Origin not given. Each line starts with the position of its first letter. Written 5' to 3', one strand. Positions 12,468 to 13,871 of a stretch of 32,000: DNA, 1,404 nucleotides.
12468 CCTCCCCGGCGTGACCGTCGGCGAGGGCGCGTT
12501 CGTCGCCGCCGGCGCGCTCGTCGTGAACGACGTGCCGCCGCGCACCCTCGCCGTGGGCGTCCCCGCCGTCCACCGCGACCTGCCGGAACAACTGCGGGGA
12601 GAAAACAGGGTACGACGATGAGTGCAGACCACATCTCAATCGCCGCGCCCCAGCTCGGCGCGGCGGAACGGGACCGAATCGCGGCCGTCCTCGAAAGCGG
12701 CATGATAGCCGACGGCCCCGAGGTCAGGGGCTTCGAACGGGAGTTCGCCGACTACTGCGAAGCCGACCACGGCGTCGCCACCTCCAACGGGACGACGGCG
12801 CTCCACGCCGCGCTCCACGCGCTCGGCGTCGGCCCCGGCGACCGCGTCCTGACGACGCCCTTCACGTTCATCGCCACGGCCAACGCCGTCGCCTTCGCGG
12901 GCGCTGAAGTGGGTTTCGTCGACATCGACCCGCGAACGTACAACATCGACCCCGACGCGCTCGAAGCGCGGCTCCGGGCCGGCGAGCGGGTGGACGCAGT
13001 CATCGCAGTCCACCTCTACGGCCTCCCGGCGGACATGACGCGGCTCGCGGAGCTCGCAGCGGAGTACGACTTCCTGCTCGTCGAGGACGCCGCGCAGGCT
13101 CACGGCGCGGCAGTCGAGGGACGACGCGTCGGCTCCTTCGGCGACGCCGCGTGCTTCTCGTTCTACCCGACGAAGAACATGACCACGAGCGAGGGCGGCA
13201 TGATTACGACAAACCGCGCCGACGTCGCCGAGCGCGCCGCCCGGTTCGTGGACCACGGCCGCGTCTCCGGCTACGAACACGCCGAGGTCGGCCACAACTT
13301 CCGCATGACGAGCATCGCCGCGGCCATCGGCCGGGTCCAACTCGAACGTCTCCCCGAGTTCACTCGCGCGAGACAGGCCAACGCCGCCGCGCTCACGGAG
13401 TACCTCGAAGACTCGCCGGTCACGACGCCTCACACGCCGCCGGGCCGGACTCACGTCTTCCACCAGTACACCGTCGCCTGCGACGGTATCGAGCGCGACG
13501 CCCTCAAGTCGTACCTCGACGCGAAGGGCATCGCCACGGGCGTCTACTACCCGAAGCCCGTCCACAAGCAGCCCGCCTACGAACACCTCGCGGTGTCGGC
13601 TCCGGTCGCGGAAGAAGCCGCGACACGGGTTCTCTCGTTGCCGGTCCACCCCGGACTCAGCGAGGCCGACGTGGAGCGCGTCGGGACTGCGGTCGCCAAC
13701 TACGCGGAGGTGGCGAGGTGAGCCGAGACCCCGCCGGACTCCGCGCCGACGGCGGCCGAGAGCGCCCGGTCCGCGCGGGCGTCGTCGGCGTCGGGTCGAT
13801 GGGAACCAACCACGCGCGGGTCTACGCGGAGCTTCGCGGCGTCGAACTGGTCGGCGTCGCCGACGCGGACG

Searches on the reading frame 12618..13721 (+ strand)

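Call 109: search_protein_families(library=pfam, proteins=[window:12618-13721:+], max_evalue=0.0001)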
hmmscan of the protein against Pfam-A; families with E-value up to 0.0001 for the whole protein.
window:12618-13721:+ (367 aa): 4 families
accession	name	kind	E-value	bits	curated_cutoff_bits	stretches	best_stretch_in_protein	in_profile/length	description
PF01041.23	DegT_DnrJ_EryC1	-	2.6e-120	402.4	19.8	1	13-359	3-359/360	DegT/DnrJ/EryC1/StrS aminotransferase family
PF01212.27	Beta_elim_lyase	-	1.1e-11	45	27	1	19-280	17-282/288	Beta-eliminating lyase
PF00266.25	Aminotran_5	-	6e-07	29.2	21.5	1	53-163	65-181/371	Aminotransferase class-V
PF00155.27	Aminotran_1_2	-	1.9e-06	27.7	19.7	1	39-123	47-141/361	Aminotransferase class I and II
